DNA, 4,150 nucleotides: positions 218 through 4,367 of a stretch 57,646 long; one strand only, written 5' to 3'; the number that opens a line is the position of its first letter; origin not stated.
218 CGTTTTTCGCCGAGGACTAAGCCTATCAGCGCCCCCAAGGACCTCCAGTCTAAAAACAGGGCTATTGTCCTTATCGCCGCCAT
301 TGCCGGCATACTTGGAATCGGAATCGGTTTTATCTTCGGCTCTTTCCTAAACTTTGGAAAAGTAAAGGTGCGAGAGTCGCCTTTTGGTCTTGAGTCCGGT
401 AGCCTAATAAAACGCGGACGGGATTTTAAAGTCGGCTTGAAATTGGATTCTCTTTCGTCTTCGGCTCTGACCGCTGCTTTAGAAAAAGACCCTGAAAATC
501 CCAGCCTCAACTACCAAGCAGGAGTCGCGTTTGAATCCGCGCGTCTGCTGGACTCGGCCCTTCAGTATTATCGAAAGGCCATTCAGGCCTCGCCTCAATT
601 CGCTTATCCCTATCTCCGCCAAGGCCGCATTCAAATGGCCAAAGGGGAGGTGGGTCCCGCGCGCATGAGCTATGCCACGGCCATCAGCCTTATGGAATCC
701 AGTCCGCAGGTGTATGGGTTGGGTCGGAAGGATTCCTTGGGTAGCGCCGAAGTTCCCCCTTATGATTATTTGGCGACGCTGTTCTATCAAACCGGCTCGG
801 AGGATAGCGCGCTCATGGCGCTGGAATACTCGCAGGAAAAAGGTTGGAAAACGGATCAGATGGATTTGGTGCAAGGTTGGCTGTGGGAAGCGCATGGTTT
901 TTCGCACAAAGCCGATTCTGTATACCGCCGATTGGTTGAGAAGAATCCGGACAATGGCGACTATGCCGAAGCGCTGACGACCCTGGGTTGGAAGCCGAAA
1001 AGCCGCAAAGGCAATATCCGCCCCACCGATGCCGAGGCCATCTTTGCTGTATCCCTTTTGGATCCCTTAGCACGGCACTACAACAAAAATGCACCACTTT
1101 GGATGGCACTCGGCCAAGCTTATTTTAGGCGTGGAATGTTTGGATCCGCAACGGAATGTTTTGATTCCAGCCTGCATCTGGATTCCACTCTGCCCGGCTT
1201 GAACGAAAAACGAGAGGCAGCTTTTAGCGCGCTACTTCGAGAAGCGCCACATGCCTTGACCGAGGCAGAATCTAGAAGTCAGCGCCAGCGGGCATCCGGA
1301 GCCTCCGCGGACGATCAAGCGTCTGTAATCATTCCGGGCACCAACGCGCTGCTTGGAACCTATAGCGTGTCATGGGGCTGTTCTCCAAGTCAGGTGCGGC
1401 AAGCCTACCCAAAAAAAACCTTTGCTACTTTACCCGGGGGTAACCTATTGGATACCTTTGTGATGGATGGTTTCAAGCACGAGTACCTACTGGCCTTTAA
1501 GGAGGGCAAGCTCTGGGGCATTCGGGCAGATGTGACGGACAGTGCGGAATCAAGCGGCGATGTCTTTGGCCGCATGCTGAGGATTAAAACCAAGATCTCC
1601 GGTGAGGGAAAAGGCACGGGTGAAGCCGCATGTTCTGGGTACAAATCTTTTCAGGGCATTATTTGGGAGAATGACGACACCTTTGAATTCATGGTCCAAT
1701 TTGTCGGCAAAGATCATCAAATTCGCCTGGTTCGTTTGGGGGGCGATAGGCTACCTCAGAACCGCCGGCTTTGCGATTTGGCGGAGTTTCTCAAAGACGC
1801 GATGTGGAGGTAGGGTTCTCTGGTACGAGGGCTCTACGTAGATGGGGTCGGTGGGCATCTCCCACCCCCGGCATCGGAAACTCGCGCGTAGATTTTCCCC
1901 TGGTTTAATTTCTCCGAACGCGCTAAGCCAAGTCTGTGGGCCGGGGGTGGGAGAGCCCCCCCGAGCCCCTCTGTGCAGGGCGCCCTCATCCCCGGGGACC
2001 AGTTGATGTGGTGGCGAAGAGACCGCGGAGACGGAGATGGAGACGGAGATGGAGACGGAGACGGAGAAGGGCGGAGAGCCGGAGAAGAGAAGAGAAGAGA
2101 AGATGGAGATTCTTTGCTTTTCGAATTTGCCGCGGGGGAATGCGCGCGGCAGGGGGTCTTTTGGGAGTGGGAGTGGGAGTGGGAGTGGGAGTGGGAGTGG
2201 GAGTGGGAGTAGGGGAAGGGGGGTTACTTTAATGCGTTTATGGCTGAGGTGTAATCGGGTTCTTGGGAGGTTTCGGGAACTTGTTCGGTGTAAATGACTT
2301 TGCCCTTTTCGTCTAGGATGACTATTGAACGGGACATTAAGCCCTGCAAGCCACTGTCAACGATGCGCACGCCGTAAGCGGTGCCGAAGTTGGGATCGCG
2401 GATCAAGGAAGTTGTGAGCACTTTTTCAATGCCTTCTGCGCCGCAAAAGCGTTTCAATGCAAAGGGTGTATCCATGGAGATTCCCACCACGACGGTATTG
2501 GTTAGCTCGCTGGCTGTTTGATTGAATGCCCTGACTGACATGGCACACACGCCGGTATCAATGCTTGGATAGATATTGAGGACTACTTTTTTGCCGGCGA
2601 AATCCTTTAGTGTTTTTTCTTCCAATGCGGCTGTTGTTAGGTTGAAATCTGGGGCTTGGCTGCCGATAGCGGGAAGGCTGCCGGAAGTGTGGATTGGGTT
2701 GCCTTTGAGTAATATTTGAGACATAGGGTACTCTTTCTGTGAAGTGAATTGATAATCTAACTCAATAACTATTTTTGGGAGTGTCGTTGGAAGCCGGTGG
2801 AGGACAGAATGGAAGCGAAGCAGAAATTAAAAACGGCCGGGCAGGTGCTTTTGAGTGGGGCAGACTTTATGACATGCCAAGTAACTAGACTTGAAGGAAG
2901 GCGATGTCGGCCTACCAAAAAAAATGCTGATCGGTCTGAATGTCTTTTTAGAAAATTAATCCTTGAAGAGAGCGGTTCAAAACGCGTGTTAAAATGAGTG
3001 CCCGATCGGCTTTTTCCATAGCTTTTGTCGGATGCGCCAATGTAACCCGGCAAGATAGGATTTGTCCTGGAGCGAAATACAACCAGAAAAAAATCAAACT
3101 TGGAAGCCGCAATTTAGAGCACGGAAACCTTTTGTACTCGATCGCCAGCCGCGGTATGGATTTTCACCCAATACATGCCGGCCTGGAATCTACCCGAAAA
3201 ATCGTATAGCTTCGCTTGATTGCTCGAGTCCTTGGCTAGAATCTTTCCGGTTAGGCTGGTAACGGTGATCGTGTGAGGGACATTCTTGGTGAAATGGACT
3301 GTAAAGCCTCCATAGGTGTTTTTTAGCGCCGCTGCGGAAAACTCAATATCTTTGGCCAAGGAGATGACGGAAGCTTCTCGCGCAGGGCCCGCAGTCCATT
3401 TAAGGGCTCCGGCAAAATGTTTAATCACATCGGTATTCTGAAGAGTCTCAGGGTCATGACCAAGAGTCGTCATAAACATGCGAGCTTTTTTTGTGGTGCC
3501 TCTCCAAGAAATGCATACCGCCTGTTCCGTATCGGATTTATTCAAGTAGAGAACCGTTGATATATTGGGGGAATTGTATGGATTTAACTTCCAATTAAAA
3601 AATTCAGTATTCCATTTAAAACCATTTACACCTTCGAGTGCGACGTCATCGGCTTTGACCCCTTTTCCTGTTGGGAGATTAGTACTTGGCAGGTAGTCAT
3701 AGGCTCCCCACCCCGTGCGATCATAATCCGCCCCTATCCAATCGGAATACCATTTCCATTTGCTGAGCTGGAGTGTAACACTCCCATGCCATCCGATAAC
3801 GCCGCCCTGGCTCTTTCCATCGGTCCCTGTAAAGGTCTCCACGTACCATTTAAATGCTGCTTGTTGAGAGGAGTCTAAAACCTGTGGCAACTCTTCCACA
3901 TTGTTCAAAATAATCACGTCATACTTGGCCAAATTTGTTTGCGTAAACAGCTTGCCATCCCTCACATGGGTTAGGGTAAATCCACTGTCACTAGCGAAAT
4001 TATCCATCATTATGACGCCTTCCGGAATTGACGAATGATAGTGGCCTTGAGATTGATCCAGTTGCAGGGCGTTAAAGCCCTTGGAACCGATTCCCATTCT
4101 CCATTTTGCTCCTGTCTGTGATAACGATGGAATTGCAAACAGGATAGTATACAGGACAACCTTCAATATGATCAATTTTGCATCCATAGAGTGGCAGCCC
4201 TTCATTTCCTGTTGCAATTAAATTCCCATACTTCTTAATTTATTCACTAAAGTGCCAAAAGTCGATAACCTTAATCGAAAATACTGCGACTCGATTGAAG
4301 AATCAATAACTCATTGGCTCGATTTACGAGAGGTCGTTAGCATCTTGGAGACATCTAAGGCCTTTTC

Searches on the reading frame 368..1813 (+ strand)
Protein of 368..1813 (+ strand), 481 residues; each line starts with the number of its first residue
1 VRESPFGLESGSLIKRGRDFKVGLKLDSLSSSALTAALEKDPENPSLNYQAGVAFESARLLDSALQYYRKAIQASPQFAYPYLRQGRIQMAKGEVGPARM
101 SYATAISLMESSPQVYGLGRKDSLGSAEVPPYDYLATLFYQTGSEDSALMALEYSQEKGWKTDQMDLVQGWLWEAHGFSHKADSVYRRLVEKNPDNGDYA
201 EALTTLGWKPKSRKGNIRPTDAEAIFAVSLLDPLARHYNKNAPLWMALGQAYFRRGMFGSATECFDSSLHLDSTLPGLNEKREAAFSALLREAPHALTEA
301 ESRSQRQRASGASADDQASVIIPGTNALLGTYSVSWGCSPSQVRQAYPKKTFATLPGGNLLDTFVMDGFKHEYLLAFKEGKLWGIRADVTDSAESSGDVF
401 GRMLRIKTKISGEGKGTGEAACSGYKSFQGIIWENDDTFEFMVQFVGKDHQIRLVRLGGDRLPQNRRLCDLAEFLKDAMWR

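Call 48: search_protein_families(library=pfam, proteins=[window:368-1813:+], max_evalue=0.0001)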
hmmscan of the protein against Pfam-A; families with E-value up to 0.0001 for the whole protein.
window:368-1813:+ (481 aa): 9 families
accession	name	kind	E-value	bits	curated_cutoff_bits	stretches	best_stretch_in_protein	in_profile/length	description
PF07719.23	TPR_2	-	7.4e-11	41.7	27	0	243-273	2-32/34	Tetratricopeptide repeat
PF13428.12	TPR_14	-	2.7e-09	37.2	23.5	0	47-87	3-43/44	Tetratricopeptide repeat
PF00515.34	TPR_1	-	3.9e-09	36.4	27.8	0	243-273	2-32/34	Tetratricopeptide repeat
PF13414.12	TPR_11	-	1.3e-08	34.8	26.8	0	61-93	10-42/42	TPR repeat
PF14559.12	TPR_19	-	2e-08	34.9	25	0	61-99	7-45/68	Tetratricopeptide repeat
PF13432.12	TPR_16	-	2.9e-08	34.4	32.7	1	32-77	18-63/65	Tetratricopeptide repeat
PF13431.12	TPR_17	-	5.1e-08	33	24.4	0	34-66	2-34/34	Tetratricopeptide repeat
PF13181.12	TPR_8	-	1.5e-07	31.4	25.7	0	47-77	3-33/34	Tetratricopeptide repeat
PF12569.14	NatA_aux_su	-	3.5e-06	26.7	33.3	0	134-206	9-81/515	N-terminal acetyltransferase A, auxiliary subunit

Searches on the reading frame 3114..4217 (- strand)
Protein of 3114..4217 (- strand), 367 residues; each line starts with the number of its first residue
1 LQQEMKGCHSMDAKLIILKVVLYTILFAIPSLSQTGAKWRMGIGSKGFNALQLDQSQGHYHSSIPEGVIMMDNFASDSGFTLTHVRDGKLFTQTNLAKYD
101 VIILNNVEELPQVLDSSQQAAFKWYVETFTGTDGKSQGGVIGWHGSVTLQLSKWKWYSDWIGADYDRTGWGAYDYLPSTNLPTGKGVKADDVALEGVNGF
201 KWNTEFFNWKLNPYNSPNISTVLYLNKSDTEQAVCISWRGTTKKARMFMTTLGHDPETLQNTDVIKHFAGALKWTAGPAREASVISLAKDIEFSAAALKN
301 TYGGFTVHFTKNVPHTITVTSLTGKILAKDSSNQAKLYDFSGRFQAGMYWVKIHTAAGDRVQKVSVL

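Call 48: search_protein_families(library=pfam, proteins=[window:3114-4217:-], max_evalue=0.0001)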
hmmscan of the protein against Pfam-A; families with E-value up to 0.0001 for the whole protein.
window:3114-4217:- (367 aa): 1 family
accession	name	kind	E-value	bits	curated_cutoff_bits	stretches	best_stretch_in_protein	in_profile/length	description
PF06283.17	ThuA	-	1.2e-29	104.6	33.4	1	55-275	7-209/209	Trehalose utilisation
